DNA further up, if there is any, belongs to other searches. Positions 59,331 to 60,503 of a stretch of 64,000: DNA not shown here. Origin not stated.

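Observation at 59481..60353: Membrane-anchored lysozyme-like protein inside the replication module, far from the holin-like gene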

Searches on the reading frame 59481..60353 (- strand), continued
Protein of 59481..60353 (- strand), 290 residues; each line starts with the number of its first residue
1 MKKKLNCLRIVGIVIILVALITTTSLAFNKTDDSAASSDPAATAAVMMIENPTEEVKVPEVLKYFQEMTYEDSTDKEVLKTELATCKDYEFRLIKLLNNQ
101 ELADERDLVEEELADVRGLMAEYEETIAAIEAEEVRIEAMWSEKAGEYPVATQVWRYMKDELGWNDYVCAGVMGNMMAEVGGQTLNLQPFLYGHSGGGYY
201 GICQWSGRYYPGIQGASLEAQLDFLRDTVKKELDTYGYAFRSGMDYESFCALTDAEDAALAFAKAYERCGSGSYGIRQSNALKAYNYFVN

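Call 38: find_related_loci(query=A1, collection=genome_contigs, flank=10000)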
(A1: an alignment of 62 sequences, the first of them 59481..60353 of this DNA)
Query A1 (290 aa) in genome_contigs; peptide patterns used: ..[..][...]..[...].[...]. (x = any residue, [..] = any of these).
31 stretches matched a pattern; 22 encode a relative of the query (tblastn E <= 1e-3); 22 distinct loci.
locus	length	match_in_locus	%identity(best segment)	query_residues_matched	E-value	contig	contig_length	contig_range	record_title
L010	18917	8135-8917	41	1-290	7e-56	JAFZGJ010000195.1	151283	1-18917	MAG: Lachnospiraceae bacterium isolate RGIG7742 Water_buffalos_Rectum-4__c308076, whole genome shotgun sequence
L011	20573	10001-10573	50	100-290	1e-54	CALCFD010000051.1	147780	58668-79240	MAG TPA_asm: uncultured Eubacterium sp. isolate ERR318688_bin.6_CONCOCT_v1.1_MAG genome assembly, contig: ERZ1764608.97,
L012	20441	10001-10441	56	140-289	5e-53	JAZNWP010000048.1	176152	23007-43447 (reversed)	MAG: Acutalibacteraceae bacterium isolate T1900044783_TS20190249.MAGScoT_cleanbin_000004 SGB_2585_k141_185177, whole gen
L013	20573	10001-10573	49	100-290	9e-53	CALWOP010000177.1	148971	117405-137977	MAG: uncultured Oscillospiraceae bacterium isolate BRZ_CH__bin6 genome assembly, contig: BRZ_CH__NODE_184_length_148971_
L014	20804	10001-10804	36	13-290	4e-50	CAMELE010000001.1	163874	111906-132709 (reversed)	MAG: uncultured Mollicutes bacterium isolate SRR11489748_bin.2_metaWRAP_v1.3_MAG genome assembly, contig: ERZ11466799.24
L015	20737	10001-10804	36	13-290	1e-49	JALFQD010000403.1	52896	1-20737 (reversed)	MAG: Clostridium sp. isolate SUG910 k141_296067, whole genome shotgun sequence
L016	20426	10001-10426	53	145-288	4e-46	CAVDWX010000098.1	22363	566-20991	Gemmiger formicilis isolate H07668-L1_cleanbin_000023 genome assembly, contig: Spades_H07668-L1_contig_982, whole genome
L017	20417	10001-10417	50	147-289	2e-42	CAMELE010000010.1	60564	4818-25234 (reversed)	MAG: uncultured Mollicutes bacterium isolate SRR11489748_bin.2_metaWRAP_v1.3_MAG genome assembly, contig: ERZ11466799.26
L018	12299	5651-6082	49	148-289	2e-41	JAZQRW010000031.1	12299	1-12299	MAG: Eubacteriales bacterium isolate T1900045223_TC20190219.MAGScoT_cleanbin_000014 SGB_5379_k141_2964959, whole genome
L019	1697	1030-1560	41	108-290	1e-41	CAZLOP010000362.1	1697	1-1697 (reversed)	MAG TPA_asm: uncultured Clostridium sp. isolate SRP313737_co1_94 genome assembly, contig: NODE_76633_length_1697_cov_2.4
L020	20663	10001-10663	43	77-289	7e-39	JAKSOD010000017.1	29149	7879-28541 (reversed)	MAG: Clostridia bacterium isolate Horse_feces168 MAG168_17, whole genome shotgun sequence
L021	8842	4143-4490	44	154-288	1e-30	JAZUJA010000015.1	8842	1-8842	MAG: Acutalibacteraceae bacterium isolate T1900045261_TH20190031.MAGScoT_cleanbin_000006 SGB_5819_k141_895364, whole gen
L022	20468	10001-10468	41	124-288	1e-25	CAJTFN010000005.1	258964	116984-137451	Oscillospiraceae bacterium isolate C18_42_OV_BP genome assembly, contig: MGBC000153.5, whole genome shotgun sequence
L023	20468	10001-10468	41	124-288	1e-25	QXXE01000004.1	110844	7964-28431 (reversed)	Clostridiaceae bacterium strain 9 Scaffold4_1, whole genome shotgun sequence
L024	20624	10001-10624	37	73-289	5e-24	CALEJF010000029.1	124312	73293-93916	MAG TPA_asm: uncultured Clostridia bacterium isolate SRR6425771_bin.43_CONCOCT_v1.1_MAG genome assembly, contig: ERZ1767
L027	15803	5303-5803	37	105-284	3e-20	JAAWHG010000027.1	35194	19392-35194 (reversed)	MAG: Oscillospiraceae bacterium isolate ABMPRH_152_1 SL341417_scaffold_3330, whole genome shotgun sequence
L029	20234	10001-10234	39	150-225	6e-8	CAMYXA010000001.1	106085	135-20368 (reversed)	MAG TPA_asm: uncultured Candidatus Saccharibacteria bacterium isolate SRR10912535_bin.55_metaWRAP_v1.3_MAG genome assemb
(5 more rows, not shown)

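Call 39: find_related_loci(query=window:59481-60353:-, collection=viral_contigs, flank=10000)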
Query window:59481-60353:- (290 aa) in viral_contigs; peptide patterns used: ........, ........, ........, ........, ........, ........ (x = any residue, [..] = any of these).
45 stretches matched a pattern; 33 encode a relative of the query (tblastn E <= 1e-3); 33 distinct loci.
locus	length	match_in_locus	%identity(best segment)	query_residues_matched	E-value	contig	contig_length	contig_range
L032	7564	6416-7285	98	1-290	0e+0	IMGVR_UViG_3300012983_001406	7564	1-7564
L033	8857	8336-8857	100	1-174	9e-113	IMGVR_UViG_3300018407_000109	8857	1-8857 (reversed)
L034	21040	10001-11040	56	108-290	7e-64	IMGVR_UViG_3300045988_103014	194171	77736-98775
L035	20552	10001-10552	48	95-290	8e-55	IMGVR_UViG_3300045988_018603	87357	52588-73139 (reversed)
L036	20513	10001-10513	50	108-290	1e-54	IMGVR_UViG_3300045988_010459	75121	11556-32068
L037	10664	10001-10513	50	108-290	4e-54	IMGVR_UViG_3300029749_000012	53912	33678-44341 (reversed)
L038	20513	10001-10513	50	108-290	5e-54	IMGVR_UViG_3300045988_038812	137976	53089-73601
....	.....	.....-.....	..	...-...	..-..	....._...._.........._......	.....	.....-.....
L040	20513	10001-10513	50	108-290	3e-54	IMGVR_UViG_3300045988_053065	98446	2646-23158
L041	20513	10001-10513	50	108-290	4e-54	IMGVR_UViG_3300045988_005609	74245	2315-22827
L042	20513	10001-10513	50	108-290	3e-54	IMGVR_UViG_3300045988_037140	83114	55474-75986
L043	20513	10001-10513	50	108-290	4e-54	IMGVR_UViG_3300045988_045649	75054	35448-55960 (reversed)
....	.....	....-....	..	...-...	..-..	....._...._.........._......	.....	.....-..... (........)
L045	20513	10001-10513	50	108-290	4e-54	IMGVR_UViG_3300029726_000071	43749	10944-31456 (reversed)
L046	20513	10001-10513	50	108-290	4e-54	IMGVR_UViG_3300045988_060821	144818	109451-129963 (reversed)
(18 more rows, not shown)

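Call 44: search_protein_families(library=ncbifam, proteins=[window:59481-60353:-], max_evalue=0.01)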
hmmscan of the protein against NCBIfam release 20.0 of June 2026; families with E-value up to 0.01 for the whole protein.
window:59481-60353:- (290 aa): 0 families

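Call 45: predict_structure(alignment_id=A1)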
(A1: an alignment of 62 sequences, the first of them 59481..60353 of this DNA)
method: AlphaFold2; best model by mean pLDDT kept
length: 290 residues; sequences in the alignment: 62
mean_pLDDT: 91.8   pTM: 0.76
mean pLDDT of the five models: 91.8, 91.5, 91.0, 90.7, 89.8
residues with pLDDT >= 90: 236; 70-90: 24; 50-70: 22; < 50: 8
segments of 3 or more residues with pLDDT < 50: 32-34
pLDDT, mean of each block of 10 residues (from residue 1): 71 92 72 49 54 81 97 98 98 97 96 98 98 96 98 99 99 99 98 91 97 98 99 98 98 99 97 98 98
secondary structure, 60 per line:
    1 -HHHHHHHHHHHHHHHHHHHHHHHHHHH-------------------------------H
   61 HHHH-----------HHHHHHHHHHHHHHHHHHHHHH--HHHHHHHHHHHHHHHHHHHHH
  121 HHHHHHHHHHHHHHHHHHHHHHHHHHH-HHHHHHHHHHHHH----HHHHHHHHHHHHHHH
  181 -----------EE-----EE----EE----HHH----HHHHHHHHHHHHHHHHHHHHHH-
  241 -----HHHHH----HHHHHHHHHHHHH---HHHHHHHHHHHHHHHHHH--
elements in order: H2-28 H60-64 H76-97 H100-147 H149-161 H166-180 H218-239 H246-250 H255-267 H271-288

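Call 47: fold_search(model_id=the predicted structure, library=pdb)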
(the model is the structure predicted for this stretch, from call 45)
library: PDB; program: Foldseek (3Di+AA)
matches with E <= 10: 26; with E <= 0.001: 0
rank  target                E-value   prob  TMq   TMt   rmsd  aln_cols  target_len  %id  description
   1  3csr                  2.7e-03  1.00  0.39  0.68   3.1       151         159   18  Crystal and cryoEM structural studies of a cell wall degrading enzyme in the bacteriophage phi29 tail (released 2008-07-01)
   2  3csq_D                2.8e-03  1.00  0.38  0.34   3.4       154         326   18  Crystal and cryoEM structural studies of a cell wall degrading enzyme in the bacteriophage phi29 tail (released 2008-07-01)
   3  1gcv_A                3.0e+00  0.05  0.12  0.22  15.2       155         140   10  DEOXY FORM HEMOGLOBIN FROM MUSTELUS GRISEUS (released 2000-08-31)
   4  2r80_B                3.3e+00  0.04  0.11  0.20  14.2       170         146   12  Pigeon Hemoglobin (OXY form) (released 2008-09-30)
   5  3g5n_C                3.9e+00  0.03  0.16  0.12  22.2       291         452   11  Triple ligand occupancy crystal structure of cytochrome P450 2B4 in complex with the inhibitor 1-biphenyl-4-methyl-1H- (released 2009-05-12)
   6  5c1f_A                4.1e+00  0.08  0.18  0.18  19.1       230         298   12  Structure of the Imp2 F-BAR domain (released 2016-01-27)
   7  6id0_J                4.1e+00  0.04  0.09  0.05  18.3       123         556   20  Cryo-EM structure of a human intron lariat spliceosome prior to Prp43 loaded (ILS1 complex) at 2.9 angstrom resolution (released 2019-03-13)
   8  9j0a_D                4.5e+00  0.08  0.19  0.06  16.4       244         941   13  Complex structure of ANKRD11/STAG2/RAD21 (released 2025-03-19)
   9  9t56_A                4.9e+00  0.08  0.19  0.17  21.0       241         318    9  Cryo-EM structure of ISCro4-DBL-TBL-tDNA-dDNA synaptic complex (released 2026-02-18)
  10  1yd8_G                5.7e+00  0.38  0.17  0.48   9.4        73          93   16  COMPLEX OF HUMAN GGA3 GAT DOMAIN AND UBIQUITIN (released 2005-02-22)
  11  9mty_A                5.7e+00  0.03  0.13  0.13  21.0       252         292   12  Structure of TIGR-TasR in complex with tigRNA and target DNA after DNA cleavage (released 2025-03-05)
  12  2yfb_A                6.0e+00  0.04  0.16  0.19  19.4       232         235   12  X-ray structure of McpS ligand binding domain in complex with succinate (released 2012-04-18)
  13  8zak_B                6.6e+00  0.35  0.19  0.22  13.2        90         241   19  Crystal structure of the channel protein CorA from Campylobacter jejuni in complex with Ni2+ (released 2024-06-19)
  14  1y4g_B                6.6e+00  0.02  0.11  0.20  14.4       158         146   16  T-To-T(High) quaternary transitions in human hemoglobin: betaW37G deoxy low-salt (10 test sets) (released 2004-12-07)
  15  1v75_B                7.3e+00  0.02  0.12  0.21  13.9       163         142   10  Crystal structure of hemoglobin D from the Aldabra giant tortoise (Geochelone gigantea) at 2.0 A resolution (released 2003-12-30)
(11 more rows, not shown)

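Call 68: search_protein_families(library=pfam, proteins=[L021:3324-4499:+, L020:9737-10681:+, L022:9686-10480:+, L027:5093-5842:+, L029:9767-11113:+, L029:7935-9767:+], max_evalue=0.001)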
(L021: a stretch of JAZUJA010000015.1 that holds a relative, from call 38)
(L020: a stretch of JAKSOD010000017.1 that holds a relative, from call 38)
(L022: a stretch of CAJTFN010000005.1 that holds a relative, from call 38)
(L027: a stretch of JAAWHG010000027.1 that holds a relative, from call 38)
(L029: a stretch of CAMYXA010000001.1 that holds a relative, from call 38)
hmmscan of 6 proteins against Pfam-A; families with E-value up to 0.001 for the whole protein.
L021:3324-4499:+ (391 aa): 3 families
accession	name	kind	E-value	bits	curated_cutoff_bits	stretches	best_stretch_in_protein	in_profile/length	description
PF18013.6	Phage_lysozyme2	-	1.5e-13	51.6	28.2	1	270-388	2-139/140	Phage tail lysozyme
PF07501.17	G5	-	2.3e-09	37.8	23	1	177-246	3-73/75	G5 domain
PF03990.20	DUF348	-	3.8e-08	33.4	24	1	119-159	1-41/41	G5-linked-Ubiquitin-like domain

L020:9737-10681:+ (314 aa): 3 families
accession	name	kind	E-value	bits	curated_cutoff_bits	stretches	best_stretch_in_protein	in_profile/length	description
PF18013.6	Phage_lysozyme2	-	2.2e-13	51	28.2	1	172-308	3-140/140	Phage tail lysozyme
PF06810.17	Phage_scaffold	-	0.00017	22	35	1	88-153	29-97/170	Phage capsid assembly scaffolding protein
PF02183.23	HALZ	-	0.00047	20.7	28.1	0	91-115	17-41/43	Homeobox associated leucine zipper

L022:9686-10480:+ (264 aa): 1 family
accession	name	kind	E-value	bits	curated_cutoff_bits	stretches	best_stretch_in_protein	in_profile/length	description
PF18013.6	Phage_lysozyme2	-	9e-17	62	28.2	1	132-259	2-138/140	Phage tail lysozyme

L027:5093-5842:+ (249 aa): 1 family
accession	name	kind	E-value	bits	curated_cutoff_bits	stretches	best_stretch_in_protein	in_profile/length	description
PF18013.6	Phage_lysozyme2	-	1.1e-10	42.3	28.2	1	116-228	5-123/140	Phage tail lysozyme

L029:9767-11113:+ (448 aa): 2 families
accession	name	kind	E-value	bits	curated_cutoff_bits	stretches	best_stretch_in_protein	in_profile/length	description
PF18013.6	Phage_lysozyme2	-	5.1e-08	33.6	28.2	1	79-251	2-136/140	Phage tail lysozyme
PF05257.22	CHAP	-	8.6e-07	29.8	26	1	335-412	9-79/81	CHAP domain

L029:7935-9767:+ (610 aa): 3 families
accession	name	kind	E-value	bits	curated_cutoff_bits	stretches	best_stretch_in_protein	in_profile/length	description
PF19044.6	P-loop_TraG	-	8e-30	104.2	25.8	2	425-567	192-341/413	TraG P-loop domain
PF12846.13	AAA_10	-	3.2e-11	43.3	27.5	2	256-299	21-64/362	AAA-like domain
PF01935.23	DUF87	-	1.6e-07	32.1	23.2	1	259-323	26-92/220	Helicase HerA, central domain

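Call 100: find_homologous_proteins(query=L005:408-1265:+, max_evalue=1e-100)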
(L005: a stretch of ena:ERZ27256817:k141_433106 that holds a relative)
Query L005:408-1265:+ (286 aa): 3566 proteins with E <= 1e-100 among 6941 candidates; the best 120 are listed.
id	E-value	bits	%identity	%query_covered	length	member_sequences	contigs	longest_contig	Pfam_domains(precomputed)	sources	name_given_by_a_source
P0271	2.0e-194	662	99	100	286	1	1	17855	PF00303.25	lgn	-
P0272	4.9e-192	654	97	100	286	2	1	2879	PF00303.25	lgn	-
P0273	3.6e-183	625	93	100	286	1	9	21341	PF00303.25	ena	-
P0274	4.6e-182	622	92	100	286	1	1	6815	PF00303.25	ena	-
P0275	8.7e-182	621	92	100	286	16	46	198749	PF00303.25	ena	-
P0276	8.7e-182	621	92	100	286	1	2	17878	PF00303.25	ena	-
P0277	1.7e-181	620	92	100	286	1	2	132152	PF00303.25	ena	-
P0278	3.1e-181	619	92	100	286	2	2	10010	PF00303.25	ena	-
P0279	3.1e-181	619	92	100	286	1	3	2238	PF00303.25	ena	-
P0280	4.2e-181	619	92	100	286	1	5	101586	PF00303.25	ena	-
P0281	7.9e-181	618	92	100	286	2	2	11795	PF00303.25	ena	-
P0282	2.9e-180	616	92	100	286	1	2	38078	PF00303.25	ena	-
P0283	3.0e-180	616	92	100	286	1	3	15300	PF00303.25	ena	-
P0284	1.5e-179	613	91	100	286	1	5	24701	PF00303.25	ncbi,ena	-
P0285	3.9e-179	612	91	100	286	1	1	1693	PF00303.25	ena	-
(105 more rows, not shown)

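Call 101: find_encoding_contigs(protein=P0275, flank=10000, max_places=3)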
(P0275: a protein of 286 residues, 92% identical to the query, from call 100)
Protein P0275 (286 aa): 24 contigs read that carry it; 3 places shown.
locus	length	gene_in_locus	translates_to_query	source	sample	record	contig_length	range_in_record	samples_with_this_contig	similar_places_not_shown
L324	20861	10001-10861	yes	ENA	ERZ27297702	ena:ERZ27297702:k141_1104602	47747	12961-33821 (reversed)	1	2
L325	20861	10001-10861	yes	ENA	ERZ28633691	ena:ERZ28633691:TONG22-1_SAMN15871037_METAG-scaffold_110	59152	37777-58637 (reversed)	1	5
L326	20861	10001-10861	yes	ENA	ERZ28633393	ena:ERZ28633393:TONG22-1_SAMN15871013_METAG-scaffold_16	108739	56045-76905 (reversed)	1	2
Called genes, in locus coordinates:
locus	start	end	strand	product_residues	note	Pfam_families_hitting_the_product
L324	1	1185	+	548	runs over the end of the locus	PF01268:FTHFS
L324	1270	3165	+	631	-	PF02518:HATPase_c, PF13589:HATPase_c_3 (weak), PF00204:DNA_gyraseB, PF01751:Toprim, PF21249:GyrB_hook (weak), PF00986:DNA_gyraseB_C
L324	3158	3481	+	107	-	-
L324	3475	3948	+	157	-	PF00075:RNase_H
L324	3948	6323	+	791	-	PF00521:DNA_topoisoIV, PF03989:DNA_gyraseA_C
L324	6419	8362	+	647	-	PF22745:Nlig-Ia (weak), PF01653:DNA_ligase_aden, PF03120:OB_DNA_ligase, PF12738:PTCB-BRCT (faint), PF00533:BRCT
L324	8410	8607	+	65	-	-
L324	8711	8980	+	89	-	-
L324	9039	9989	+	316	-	PF01541:GIY-YIG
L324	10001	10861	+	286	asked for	PF00303:Thymidylat_synt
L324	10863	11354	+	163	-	PF00186:DHFR_1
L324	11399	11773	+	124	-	-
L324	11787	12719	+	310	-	PF27337:YorF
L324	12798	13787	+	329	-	PF13479:AAA_24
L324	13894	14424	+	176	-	PF26927:Phage_SPbeta_YorH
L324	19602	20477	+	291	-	PF18013:Phage_lysozyme2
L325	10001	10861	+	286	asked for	PF00303:Thymidylat_synt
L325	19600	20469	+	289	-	PF18013:Phage_lysozyme2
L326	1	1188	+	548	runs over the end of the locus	PF01268:FTHFS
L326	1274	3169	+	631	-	PF02518:HATPase_c, PF13589:HATPase_c_3 (weak), PF00204:DNA_gyraseB, PF01751:Toprim, PF21249:GyrB_hook (weak), PF00986:DNA_gyraseB_C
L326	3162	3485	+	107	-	-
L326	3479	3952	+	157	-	PF00075:RNase_H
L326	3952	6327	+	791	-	PF00521:DNA_topoisoIV, PF03989:DNA_gyraseA_C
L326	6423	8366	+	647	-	PF22745:Nlig-Ia (weak), PF01653:DNA_ligase_aden, PF03120:OB_DNA_ligase, PF12738:PTCB-BRCT (faint), PF00533:BRCT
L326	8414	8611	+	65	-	-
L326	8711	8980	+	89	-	-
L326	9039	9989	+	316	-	PF01541:GIY-YIG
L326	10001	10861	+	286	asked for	PF00303:Thymidylat_synt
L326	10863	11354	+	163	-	PF00186:DHFR_1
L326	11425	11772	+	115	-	-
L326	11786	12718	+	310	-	PF27337:YorF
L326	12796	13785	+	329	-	PF13479:AAA_24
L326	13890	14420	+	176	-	PF26927:Phage_SPbeta_YorH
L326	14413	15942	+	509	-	PF03796:DnaB_C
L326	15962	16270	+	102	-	-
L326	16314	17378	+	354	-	-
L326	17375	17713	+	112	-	-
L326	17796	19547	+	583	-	PF01368:DHH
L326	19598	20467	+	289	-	PF18013:Phage_lysozyme2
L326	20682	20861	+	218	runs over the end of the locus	PF13328:HD_4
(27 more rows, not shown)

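Call 102: find_encoding_contigs(protein=P0271, flank=10000, max_places=2)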
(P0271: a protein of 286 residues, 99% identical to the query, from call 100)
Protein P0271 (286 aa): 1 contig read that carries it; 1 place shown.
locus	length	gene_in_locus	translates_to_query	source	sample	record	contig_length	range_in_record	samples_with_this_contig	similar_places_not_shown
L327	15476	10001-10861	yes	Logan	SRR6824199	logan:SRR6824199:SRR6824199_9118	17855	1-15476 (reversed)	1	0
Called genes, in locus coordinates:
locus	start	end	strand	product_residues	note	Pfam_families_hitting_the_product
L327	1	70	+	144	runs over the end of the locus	-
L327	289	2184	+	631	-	PF02518:HATPase_c, PF13589:HATPase_c_3 (weak), PF00204:DNA_gyraseB, PF01751:Toprim, PF00986:DNA_gyraseB_C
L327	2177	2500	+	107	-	-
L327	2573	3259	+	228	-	PF01541:GIY-YIG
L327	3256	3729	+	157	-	PF00075:RNase_H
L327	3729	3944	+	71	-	-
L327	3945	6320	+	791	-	PF00521:DNA_topoisoIV, PF03989:DNA_gyraseA_C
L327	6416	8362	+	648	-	PF22745:Nlig-Ia (weak), PF01653:DNA_ligase_aden, PF03120:OB_DNA_ligase, PF12738:PTCB-BRCT (faint), PF00533:BRCT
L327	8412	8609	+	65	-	-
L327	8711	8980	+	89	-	-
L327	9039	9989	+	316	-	PF01541:GIY-YIG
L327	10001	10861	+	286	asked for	PF00303:Thymidylat_synt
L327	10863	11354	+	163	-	PF00186:DHFR_1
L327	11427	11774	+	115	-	-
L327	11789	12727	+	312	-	PF27337:YorF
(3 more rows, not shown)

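Call 103: find_related_loci(query=L326:1-1185:+, collection=viral_contigs, flank=10000)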
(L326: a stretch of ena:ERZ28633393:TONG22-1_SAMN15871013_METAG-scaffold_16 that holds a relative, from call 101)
Query L326:1-1185:+ (395 aa) in viral_contigs; peptide patterns used: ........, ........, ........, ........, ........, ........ (x = any residue, [..] = any of these).
8 stretches matched a pattern; 7 encode a relative of the query (tblastn E <= 1e-3); 7 distinct loci.
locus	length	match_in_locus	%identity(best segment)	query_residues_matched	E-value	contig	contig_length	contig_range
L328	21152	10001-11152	58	1-395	2e-145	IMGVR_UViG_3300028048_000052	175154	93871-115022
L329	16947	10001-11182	64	1-395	1e-165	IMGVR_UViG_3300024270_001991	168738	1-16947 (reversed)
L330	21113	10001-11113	53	1-395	2e-122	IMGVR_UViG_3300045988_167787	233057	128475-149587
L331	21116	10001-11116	52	1-395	5e-119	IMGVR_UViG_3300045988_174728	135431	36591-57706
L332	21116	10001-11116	51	1-395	7e-119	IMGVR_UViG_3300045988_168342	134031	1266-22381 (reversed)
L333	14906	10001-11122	51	1-395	4e-118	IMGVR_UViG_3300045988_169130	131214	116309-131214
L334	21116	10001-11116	52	1-395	1e-113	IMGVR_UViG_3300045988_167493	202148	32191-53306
